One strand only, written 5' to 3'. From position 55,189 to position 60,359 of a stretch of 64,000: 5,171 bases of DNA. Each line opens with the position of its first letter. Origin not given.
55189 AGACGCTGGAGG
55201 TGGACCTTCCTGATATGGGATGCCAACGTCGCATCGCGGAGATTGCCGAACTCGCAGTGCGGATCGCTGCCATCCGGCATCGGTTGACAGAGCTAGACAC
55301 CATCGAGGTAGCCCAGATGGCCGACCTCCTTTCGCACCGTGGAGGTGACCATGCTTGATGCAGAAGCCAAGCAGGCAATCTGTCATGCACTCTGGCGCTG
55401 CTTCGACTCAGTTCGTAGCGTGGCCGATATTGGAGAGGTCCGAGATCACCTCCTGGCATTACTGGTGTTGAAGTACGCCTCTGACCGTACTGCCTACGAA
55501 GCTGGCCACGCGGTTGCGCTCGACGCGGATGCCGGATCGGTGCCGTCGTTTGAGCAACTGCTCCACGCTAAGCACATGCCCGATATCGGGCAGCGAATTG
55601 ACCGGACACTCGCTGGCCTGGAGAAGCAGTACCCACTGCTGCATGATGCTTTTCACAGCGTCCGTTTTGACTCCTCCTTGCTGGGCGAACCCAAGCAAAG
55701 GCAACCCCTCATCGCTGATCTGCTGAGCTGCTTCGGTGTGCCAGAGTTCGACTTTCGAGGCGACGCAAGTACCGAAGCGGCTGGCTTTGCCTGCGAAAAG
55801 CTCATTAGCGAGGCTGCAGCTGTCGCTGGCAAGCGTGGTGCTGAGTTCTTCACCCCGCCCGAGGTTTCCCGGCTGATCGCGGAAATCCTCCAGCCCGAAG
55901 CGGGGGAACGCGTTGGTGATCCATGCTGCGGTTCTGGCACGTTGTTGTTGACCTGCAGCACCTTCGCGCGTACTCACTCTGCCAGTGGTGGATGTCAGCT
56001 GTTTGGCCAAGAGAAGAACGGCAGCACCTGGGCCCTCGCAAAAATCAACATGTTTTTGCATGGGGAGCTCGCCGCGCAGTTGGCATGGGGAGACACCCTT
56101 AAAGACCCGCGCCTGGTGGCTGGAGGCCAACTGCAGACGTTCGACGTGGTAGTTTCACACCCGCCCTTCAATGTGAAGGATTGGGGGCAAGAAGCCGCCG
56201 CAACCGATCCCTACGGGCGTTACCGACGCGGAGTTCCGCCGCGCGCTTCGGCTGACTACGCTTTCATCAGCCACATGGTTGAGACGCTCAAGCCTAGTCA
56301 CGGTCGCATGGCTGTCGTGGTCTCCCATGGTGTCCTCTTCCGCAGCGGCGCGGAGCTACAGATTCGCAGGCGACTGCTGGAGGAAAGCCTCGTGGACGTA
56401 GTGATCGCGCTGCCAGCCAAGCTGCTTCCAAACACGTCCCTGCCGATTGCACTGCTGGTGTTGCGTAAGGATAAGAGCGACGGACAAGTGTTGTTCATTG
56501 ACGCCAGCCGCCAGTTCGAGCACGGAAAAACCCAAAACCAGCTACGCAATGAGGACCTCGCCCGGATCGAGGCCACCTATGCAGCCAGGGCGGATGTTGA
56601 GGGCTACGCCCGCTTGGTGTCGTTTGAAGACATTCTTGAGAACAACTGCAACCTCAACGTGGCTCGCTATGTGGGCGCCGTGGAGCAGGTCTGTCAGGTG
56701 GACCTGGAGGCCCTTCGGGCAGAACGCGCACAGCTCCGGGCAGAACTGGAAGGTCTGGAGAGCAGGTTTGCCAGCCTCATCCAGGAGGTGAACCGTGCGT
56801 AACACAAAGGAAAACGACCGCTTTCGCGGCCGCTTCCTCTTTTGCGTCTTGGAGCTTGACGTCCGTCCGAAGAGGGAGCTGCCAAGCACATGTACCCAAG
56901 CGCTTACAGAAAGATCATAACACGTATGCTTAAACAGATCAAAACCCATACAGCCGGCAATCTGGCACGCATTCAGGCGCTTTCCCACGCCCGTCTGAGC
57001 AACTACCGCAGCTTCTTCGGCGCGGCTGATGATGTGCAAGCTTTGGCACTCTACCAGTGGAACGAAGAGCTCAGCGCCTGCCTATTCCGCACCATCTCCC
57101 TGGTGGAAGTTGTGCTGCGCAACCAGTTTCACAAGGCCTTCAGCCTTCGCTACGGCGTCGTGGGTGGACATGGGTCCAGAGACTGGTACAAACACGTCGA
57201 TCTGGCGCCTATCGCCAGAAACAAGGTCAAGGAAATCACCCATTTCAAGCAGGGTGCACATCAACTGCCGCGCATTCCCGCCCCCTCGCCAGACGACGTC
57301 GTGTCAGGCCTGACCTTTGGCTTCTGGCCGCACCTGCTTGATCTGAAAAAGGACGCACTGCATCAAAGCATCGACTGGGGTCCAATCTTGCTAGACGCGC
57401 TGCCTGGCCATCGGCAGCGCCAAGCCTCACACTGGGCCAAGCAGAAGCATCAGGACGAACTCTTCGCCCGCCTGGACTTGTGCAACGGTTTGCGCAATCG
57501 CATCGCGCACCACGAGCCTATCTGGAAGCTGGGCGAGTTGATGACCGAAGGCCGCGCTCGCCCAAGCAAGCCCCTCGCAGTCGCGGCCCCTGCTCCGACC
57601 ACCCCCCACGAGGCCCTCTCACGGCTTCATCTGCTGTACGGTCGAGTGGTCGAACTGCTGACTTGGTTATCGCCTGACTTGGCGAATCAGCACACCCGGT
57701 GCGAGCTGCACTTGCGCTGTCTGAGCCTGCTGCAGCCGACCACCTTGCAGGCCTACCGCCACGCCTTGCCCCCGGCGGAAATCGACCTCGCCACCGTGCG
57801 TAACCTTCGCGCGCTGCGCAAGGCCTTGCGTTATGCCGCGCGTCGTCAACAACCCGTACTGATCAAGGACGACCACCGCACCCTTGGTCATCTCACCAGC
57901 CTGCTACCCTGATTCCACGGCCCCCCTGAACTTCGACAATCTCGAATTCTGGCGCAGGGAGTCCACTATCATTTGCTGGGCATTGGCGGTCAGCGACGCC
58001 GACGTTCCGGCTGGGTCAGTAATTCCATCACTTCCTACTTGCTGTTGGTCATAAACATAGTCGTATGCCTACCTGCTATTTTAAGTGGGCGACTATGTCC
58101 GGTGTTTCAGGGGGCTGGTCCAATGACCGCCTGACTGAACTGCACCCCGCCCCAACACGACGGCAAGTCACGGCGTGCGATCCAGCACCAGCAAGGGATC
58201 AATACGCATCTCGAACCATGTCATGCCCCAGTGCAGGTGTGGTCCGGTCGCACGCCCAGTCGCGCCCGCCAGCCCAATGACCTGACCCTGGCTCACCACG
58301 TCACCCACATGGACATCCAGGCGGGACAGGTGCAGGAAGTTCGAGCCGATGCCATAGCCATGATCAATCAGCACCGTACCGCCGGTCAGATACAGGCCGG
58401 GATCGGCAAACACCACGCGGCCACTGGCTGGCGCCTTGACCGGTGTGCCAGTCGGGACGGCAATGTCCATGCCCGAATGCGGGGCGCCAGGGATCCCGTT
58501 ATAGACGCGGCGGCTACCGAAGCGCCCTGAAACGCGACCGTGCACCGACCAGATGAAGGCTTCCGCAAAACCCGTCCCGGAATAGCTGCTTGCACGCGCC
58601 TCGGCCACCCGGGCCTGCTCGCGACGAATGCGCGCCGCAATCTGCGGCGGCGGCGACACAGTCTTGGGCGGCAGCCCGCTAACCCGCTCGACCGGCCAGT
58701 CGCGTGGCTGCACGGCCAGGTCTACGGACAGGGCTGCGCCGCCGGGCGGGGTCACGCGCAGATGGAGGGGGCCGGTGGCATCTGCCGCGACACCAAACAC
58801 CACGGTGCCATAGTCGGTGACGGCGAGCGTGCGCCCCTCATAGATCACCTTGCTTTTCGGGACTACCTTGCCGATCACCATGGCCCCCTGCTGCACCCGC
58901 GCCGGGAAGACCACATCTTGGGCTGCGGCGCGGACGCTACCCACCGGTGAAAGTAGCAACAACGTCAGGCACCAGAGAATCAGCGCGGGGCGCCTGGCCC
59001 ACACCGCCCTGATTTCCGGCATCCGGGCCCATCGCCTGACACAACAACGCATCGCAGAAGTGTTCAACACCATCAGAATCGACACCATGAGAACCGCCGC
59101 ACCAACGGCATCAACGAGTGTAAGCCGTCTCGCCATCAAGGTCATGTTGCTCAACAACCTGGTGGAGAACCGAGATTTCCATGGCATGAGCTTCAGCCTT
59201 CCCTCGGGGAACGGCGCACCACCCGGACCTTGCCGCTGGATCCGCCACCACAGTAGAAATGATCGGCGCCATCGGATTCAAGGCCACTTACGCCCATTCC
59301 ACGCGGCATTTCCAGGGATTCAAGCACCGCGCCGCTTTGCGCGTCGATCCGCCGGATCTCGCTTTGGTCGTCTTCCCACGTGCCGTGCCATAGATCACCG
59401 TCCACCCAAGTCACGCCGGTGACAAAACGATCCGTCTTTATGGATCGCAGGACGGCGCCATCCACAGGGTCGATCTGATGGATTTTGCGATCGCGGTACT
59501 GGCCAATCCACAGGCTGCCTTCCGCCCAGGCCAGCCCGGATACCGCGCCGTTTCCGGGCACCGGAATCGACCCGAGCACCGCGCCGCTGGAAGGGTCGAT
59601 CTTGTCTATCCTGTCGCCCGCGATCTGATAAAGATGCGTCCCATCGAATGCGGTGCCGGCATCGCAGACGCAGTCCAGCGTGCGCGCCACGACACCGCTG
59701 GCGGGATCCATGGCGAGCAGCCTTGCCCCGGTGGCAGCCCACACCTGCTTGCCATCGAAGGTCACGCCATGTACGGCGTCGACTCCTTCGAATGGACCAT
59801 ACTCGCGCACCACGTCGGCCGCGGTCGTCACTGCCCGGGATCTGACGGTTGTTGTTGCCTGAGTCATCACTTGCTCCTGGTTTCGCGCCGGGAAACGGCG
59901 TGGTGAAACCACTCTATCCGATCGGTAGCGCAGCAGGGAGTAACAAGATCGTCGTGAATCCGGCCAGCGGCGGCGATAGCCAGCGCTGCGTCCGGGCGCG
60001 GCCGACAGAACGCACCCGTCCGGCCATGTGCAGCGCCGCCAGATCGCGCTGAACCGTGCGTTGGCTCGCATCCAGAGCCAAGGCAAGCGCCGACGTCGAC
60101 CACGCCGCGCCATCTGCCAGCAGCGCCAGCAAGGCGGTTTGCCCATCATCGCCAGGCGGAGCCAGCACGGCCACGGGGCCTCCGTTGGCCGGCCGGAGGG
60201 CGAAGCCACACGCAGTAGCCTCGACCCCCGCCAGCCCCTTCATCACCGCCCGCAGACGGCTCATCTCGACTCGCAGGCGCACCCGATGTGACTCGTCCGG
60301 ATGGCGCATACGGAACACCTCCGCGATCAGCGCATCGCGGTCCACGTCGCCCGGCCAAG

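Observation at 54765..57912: Half-HsdS + atypical HsdM + Abi_2 HEPN module with no HsdR: possible guarded-decoy defence system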

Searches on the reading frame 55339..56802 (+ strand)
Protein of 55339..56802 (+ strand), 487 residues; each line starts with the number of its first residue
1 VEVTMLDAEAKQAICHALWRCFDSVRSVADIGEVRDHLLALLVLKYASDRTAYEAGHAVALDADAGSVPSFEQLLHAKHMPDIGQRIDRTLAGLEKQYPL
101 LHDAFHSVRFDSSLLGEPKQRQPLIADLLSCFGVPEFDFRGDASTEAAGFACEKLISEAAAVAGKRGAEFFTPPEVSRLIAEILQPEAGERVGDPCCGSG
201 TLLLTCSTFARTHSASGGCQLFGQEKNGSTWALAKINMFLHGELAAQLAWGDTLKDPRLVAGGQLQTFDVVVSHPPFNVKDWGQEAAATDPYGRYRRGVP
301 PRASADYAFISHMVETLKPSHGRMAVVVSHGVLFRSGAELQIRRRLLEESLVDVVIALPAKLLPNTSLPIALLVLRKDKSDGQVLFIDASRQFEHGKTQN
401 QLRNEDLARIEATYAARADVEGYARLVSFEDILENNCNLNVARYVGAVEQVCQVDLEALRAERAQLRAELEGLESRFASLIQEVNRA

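Call 3: search_protein_families(library=pfam, proteins=[window:55339-56802:+], max_evalue=0.01)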
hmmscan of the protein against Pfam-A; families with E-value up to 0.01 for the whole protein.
window:55339-56802:+ (487 aa): 3 families
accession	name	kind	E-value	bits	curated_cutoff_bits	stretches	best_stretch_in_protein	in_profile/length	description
PF02384.22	N6_Mtase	-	3.7e-88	296.3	20.4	1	148-449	6-307/311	N-6 DNA Methylase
PF07669.17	Eco57I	-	0.00012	22.7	25.3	1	249-357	69-164/171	Eco57I restriction-modification methylase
PF12161.14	HsdM_N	-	0.00026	22.1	24.5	1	17-128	4-131/135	HsdM N-terminal domain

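Call 4: search_protein_families(library=padloc, proteins=[window:55339-56802:+], max_evalue=0.01)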
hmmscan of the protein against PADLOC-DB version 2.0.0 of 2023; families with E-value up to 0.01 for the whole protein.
window:55339-56802:+ (487 aa): 35 families (the best 25 are shown)
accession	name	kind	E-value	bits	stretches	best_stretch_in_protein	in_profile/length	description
PDLC03027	MTase_I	-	7.3e-98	327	1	11-458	5-450/810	Type I methyltransferase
PDLC03022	MTase_I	-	5.5e-92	307.5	1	99-458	118-487/857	Type I methyltransferase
PDLC03031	MTase_I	-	4e-78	261.5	1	71-447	90-486/834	Type I methyltransferase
PDLC03032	MTase_I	-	9.2e-77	257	1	11-459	5-453/1001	Type I methyltransferase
PDLC03038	MTase_I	-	2.6e-64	215.5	1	18-469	13-475/896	Type I methyltransferase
PDLC03039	MTase_I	-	1.2e-60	203.5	1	143-457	144-461/708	Type I methyltransferase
PDLC03019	MTase_I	-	5.2e-51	172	1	10-472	4-483/932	Type I methyltransferase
PDLC03028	MTase_I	-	3.6e-48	162.4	1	141-450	870-1195/1236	Type I methyltransferase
PDLC03021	MTase_I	-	1.2e-40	137.8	1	136-471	134-479/491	Type I methyltransferase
PDLC03035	MTase_I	-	7.1e-40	135.2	2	146-395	153-408/653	Type I methyltransferase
PDLC03240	MTase_II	-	5.2e-39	132.4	1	31-450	56-471/511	Type II methyltransferase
PDLC03033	MTase_I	-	1.9e-37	127.5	1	153-485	187-532/541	Type I methyltransferase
PDLC03029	MTase_I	-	2e-37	127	1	148-431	157-464/661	Type I methyltransferase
PDLC04134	mad2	-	4.1e-36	122.8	1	11-415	138-485/492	mads_2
PDLC03020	MTase_I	-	4.8e-36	122.8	1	86-362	106-390/410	Type I methyltransferase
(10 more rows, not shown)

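Call 53: search_dna_similar(query=window:55351-56799:+, collection=plasmids, mode=protein, max_rows=15, max_evalue=1e-60)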
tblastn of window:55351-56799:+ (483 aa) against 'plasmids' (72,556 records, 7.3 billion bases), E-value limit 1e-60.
Records with a match: 471; places in all: 476; records where one place covers at least 80% of the query: 465.
Best place of each record, by identity: <60% 471.
By first word of the organism name: Klebsiella 348; Acetobacter 16; Escherichia 12; Vibrio 12; Acinetobacter 7; Serratia 5; Salmonella 4; Rhodococcus 4; Enterobacter 3; Methylocystis 3; and 45 more.
By predicted mobility (MOB-suite, as given by PLSDB): conjugative 393; non-mobilizable 52; mobilizable 26.
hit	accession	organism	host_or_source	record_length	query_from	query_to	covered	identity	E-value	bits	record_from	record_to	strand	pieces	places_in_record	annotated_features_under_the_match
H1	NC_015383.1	Burkholderia gladioli BSR3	-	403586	1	445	92%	46.0%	1e-97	330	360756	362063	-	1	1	N-6 DNA methylase | restriction endonuclease subunit S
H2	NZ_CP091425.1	Methylobacter sp. YRD-M1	isolate,wetland soil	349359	2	451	93%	45.3%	2e-114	378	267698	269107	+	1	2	type I restriction-modification system subunit M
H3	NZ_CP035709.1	Sphaerotilus sulfidivorans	cell culture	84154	6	451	92%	44.7%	8e-113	373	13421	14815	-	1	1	type I restriction-modification system subunit M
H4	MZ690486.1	Klebsiella pneumoniae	-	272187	1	451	89%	45.0%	1e-88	375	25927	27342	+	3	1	none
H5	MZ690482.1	Klebsiella pneumoniae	-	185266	1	451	89%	45.2%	3e-89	377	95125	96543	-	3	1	none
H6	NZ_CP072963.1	Enterobacter sp. MGH 14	respiratory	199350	10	451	92%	43.8%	2e-108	360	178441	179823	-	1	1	type I restriction-modification system subunit M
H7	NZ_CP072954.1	Enterobacter sp. MGH 3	respiratory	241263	10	451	92%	43.8%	2e-108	360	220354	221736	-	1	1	type I restriction-modification system subunit M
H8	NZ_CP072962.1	Enterobacter sp. MGH 14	respiratory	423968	10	451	92%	43.8%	2e-108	360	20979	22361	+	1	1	type I restriction-modification system subunit M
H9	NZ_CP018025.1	Alteromonas mediterranea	seawater,seawater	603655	10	451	92%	43.5%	3e-108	360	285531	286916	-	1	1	type I restriction-modification system subunit M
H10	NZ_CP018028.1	Alteromonas mediterranea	seawater,seawater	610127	10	451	92%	43.5%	3e-108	360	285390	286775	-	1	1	type I restriction-modification system subunit M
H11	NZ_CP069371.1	Neotabrizicola shimadae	microbial biofilm,biofilm, Nakabusa ...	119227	1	480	99%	40.0%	8e-97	327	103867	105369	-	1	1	type I restriction-modification system subunit M | restriction endonuclease subunit S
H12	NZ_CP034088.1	Methylocystis rosea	cell culture,groundwater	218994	1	480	99%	40.0%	2e-94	320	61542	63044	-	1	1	type I restriction-modification system subunit M | restriction endonuclease subunit S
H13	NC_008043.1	Ruegeria sp. TM1040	-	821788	10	451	92%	43.4%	2e-105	352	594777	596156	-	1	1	type I restriction-modification system subunit M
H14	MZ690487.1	Klebsiella pneumoniae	-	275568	1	451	88%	45.1%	2e-88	374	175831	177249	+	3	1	none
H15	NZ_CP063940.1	Klebsiella pneumoniae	Human fecal samples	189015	1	451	93%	42.4%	4e-107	357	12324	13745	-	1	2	type I restriction-modification system subunit M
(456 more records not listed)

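Call 55: get_annotated_region(hit=H1, flank=8000)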
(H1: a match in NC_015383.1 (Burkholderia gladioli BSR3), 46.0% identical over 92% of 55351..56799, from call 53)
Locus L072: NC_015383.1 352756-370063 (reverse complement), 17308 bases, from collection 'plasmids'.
description: Burkholderia gladioli BSR3 plasmid bgla_4p, complete sequence
organism: Burkholderia gladioli BSR3 (NCBI taxid 999541)
taxonomy: Bacteria; Pseudomonadota; Betaproteobacteria; Burkholderiales; Burkholderiaceae; Burkholderia; Burkholderia gladioli; Burkholderia gladioli BSR3
host: -; source: -; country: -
typing (MOB-suite, as given by PLSDB): conjugative; replicon rep_cluster_364; relaxase MOBH,MOBP; mating-pair formation MPF_T
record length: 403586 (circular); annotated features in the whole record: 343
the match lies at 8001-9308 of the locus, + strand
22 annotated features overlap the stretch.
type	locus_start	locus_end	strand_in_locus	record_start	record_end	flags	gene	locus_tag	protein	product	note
CDS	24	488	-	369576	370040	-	-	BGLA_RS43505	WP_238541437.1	hypothetical protein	-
CDS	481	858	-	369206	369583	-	-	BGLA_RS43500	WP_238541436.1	hypothetical protein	-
CDS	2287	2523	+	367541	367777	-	-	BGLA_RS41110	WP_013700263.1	hypothetical protein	-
CDS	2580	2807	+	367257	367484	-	-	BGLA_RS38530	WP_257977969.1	ribbon-helix-helix protein, CopG family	GO:0006355 - regulation of DNA-templated transcription [Evidence IEA]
CDS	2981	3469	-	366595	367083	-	-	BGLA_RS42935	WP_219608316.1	hypothetical protein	-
CDS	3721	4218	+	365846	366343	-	-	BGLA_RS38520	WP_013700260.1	helix-turn-helix domain-containing protein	-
CDS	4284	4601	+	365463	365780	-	-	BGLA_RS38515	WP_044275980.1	hypothetical protein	-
CDS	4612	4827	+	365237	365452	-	-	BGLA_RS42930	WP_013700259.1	H-NS histone family protein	-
CDS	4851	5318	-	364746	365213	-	-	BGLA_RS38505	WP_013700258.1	hypothetical protein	-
CDS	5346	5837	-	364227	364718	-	-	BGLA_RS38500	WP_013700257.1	hypothetical protein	-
CDS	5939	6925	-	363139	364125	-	-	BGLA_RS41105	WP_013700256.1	hypothetical protein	-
CDS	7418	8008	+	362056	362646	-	-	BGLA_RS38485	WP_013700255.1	restriction endonuclease subunit S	-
CDS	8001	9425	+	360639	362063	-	-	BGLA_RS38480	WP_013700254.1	N-6 DNA methylase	GO:0006306 - DNA methylation [Evidence IEA]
CDS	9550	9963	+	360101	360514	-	-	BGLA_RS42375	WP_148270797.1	hypothetical protein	-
CDS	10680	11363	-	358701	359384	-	-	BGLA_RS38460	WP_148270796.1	hypothetical protein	-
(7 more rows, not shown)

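Call 56: search_protein_families(library=pfam, proteins=[L072:9550-9963:+], max_evalue=0.01)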
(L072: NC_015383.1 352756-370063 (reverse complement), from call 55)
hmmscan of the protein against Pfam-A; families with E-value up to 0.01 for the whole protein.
L072:9550-9963:+ (137 aa): 0 families

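Call 57: search_protein_families(library=padloc, proteins=[L072:9550-9963:+], max_evalue=0.001)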
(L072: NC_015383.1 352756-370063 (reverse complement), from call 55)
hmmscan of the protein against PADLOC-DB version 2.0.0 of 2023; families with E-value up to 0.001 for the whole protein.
L072:9550-9963:+ (137 aa): 0 families

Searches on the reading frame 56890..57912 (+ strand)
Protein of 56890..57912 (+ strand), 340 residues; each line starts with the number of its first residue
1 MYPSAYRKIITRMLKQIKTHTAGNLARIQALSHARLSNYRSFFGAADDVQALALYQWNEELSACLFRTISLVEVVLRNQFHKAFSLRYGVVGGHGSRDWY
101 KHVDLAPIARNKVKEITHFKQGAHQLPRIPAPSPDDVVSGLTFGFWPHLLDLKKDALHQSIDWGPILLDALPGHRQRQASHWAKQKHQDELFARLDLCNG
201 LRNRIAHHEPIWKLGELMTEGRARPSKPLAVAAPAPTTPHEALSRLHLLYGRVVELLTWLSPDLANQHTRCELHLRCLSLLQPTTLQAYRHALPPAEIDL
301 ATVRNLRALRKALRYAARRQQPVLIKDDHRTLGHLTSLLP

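Call 3: search_protein_families(library=pfam, proteins=[window:56890-57912:+], max_evalue=0.01)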
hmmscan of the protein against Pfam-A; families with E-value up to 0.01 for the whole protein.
window:56890-57912:+ (340 aa): 1 family
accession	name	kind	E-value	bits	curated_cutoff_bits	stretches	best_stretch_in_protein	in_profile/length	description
PF07751.16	Abi_2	-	9e-09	36.3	25.6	1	45-212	28-183/184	Abi-like protein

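Call 4: search_protein_families(library=padloc, proteins=[window:56890-57912:+], max_evalue=0.01)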
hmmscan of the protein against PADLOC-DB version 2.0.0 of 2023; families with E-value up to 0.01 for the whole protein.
window:56890-57912:+ (340 aa): 2 families
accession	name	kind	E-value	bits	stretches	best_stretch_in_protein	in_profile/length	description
PDLC04038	PD-T4-5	-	5.5e-15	53.4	1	28-213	11-206/309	-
PDLC02344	AbiD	-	4.2e-08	31.2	1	50-102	61-112/277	AbiD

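Call 85: search_solved_structures(query=window:56926-57909:+, max_evalue=1, show_alignments=1)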
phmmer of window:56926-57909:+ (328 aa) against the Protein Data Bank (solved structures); distinct sequences matched with E-value up to 1: 1.
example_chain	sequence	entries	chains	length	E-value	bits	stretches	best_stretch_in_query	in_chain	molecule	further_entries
9l5r_A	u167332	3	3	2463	0.45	13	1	27-85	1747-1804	PRP8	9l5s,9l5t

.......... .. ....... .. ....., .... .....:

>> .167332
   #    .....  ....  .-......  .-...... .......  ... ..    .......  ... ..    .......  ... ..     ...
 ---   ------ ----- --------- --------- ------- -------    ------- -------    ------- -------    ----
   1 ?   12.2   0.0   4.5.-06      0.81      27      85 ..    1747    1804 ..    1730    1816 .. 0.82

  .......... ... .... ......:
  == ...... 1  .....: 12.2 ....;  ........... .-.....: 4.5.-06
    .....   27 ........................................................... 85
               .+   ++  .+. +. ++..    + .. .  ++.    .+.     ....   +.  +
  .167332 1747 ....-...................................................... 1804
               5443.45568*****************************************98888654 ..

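Call 95: predict_structure(alignment_id=A7)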
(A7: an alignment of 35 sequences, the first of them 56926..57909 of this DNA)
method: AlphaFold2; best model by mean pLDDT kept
length: 328 residues; sequences in the alignment: 35
mean_pLDDT: 88.5   pTM: 0.83
mean pLDDT of the five models: 88.5, 87.6, 86.9, 86.2, 85.7
residues with pLDDT >= 90: 191; 70-90: 122; 50-70: 14; < 50: 1
segments of 3 or more residues with pLDDT < 50: none
pLDDT, mean of each block of 10 residues (from residue 1): 70 84 90 92 94 95 94 79 77 90 93 92 91 87 90 95 95 92 91 92 88 86 95 96 97 93 91 89 83 86 80 83 64
secondary structure, 60 per line:
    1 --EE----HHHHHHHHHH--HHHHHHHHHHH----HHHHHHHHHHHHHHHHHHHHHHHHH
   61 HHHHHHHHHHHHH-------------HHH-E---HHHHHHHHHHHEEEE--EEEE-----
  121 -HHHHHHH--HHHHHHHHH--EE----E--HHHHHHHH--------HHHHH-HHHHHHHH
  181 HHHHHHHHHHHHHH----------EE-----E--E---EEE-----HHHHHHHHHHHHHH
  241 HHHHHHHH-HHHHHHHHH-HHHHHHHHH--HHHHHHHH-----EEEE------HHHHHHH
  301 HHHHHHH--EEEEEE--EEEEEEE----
elements in order: H9-18 H21-31 H36-73 H95-105 E106-109 E112-115 H122-128 H131-139 H151-158 H167-171 H173-194 E219-221 H227-248 H250-258 H260-268 H271-278 E284-287 H294-307 E310-315 E318-324

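Call 98: fold_search(model_id=the predicted structure, library=pdb)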
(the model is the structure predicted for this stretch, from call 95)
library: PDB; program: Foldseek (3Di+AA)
matches with E <= 10: 43; with E <= 0.001: 0
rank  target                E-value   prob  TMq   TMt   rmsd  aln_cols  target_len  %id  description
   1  8vz6_A                1.2e-03  1.00  0.45  0.49   9.2       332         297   14  PbAbiF dimer bound to ncRNA (released 2025-02-12)
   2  8r96_B                1.8e+00  0.04  0.14  0.15  17.4       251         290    8  Crystal structure of the cryorhodopsin CryoR2 at pH 4.6, type A crystals (released 2024-12-11)
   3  8r96_C                2.2e+00  0.04  0.14  0.16  17.4       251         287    8  Crystal structure of the cryorhodopsin CryoR2 at pH 4.6, type A crystals (released 2024-12-11)
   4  8r0l_A                2.2e+00  0.03  0.14  0.16  15.7       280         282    9  Cryo-EM structure of the microbial rhodopsin CryoR1 at pH 8.0 in nanodisc (released 2025-05-14)
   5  8r96_E                2.5e+00  0.03  0.14  0.16  17.8       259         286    8  Crystal structure of the cryorhodopsin CryoR2 at pH 4.6, type A crystals (released 2024-12-11)
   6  8qae_A                2.8e+00  0.04  0.18  0.24  15.8       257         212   12  X-ray crystal structure of a de novo designed single-chain antiparallel 6-helix alpha-helical barrel, sc-apCC-6-SLLA (released 2024-07-03)
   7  8r0k_A                3.2e+00  0.02  0.13  0.15  15.7       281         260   10  Cryo-EM structure of the microbial rhodopsin CryoR1 at pH 4.3 in detergent (released 2025-05-14)
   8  1z7q_c                3.4e+00  0.01  0.11  0.14  27.6       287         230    9  Crystal structure of the 20s proteasome from yeast in complex with the proteasome activator PA26 from Trypanosome bruc (released 2005-08-09)
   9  8r96_A                3.8e+00  0.02  0.14  0.16  17.9       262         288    8  Crystal structure of the cryorhodopsin CryoR2 at pH 4.6, type A crystals (released 2024-12-11)
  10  8wey_B                3.8e+00  0.02  0.16  0.09  22.4       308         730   14  PSI-LHCI of the red alga Cyanidium caldarium RK-1 (NIES-2137) (released 2024-02-14)
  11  8r0n_A                3.8e+00  0.02  0.14  0.15  15.5       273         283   11  Cryo-EM structure of the microbial rhodopsin CryoR1 at pH 10.5 in detergent in the ground state (released 2025-05-14)
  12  5azd_D                4.0e+00  0.02  0.14  0.16  15.6       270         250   12  Crystal structure of thermophilic rhodopsin. (released 2016-04-27)
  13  1c3c_A                4.0e+00  0.01  0.14  0.11  24.1       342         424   10  T. MARITIMA ADENYLOSUCCINATE LYASE (released 2000-02-09)
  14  6u4o_D                4.0e+00  0.01  0.13  0.10  24.9       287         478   12  Crystal structure of recombinant class II fumarase from Schistosoma mansoni (released 2020-09-02)
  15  6u4o_B                4.0e+00  0.01  0.13  0.10  24.9       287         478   11  Crystal structure of recombinant class II fumarase from Schistosoma mansoni (released 2020-09-02)
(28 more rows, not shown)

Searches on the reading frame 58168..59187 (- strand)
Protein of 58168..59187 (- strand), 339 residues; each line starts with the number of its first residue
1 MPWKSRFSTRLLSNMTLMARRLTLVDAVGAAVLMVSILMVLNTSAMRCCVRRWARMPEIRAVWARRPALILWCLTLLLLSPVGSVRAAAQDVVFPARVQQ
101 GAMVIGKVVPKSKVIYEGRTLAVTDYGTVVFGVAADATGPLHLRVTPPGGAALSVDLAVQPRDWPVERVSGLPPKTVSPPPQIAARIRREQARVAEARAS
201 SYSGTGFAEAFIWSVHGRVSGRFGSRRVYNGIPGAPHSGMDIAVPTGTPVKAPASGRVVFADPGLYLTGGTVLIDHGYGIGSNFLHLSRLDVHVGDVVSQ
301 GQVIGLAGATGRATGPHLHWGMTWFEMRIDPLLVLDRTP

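Call 3: search_protein_families(library=pfam, proteins=[window:58168-59187:-], max_evalue=0.01)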
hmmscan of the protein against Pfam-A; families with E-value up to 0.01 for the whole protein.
window:58168-59187:- (339 aa): 1 family
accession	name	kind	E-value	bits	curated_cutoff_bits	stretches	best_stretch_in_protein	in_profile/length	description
PF01551.29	Peptidase_M23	-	3.5e-29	101.3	28.7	1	236-331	2-96/96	Peptidase family M23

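Call 4: search_protein_families(library=padloc, proteins=[window:58168-59187:-], max_evalue=0.01)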
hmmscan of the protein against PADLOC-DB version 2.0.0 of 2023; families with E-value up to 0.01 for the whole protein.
window:58168-59187:- (339 aa): 0 families

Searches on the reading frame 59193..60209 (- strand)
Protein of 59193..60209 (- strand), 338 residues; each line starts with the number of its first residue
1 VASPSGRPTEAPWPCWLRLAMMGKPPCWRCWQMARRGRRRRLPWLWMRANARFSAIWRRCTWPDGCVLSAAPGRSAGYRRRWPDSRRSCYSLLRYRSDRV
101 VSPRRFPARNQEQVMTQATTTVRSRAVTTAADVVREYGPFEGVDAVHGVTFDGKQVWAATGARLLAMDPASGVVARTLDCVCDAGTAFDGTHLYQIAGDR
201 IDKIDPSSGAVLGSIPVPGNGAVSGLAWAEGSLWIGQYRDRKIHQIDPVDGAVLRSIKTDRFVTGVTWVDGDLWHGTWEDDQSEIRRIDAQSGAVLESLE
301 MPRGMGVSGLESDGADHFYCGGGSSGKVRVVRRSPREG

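Call 3: search_protein_families(library=pfam, proteins=[window:59193-60209:-], max_evalue=0.01)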
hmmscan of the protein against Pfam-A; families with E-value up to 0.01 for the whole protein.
window:59193-60209:- (338 aa): 5 families
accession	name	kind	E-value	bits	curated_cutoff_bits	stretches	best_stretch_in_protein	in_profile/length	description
PF05096.18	Glu_cyclase_2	-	1.1e-09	38.5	22.3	1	259-305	37-83/249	Glutamine cyclotransferase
PF21959.2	DUF6923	-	2.2e-06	28.1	27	0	198-255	108-166/234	Repeat of unknown function (DUF6923)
PF16819.11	DUF5074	-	1.9e-05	24.3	27.2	1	240-305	162-227/353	Domain of unknown function (DUF5074)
PF08450.18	SGL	-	0.0028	17.7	26.3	0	229-267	193-231/246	SMP-30/Gluconolactonase/LRE-like region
PF25354.1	Ig_NUP210_16th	-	0.0069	16.3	27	0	275-295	29-49/72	NUP210-like, Ig-like domain 16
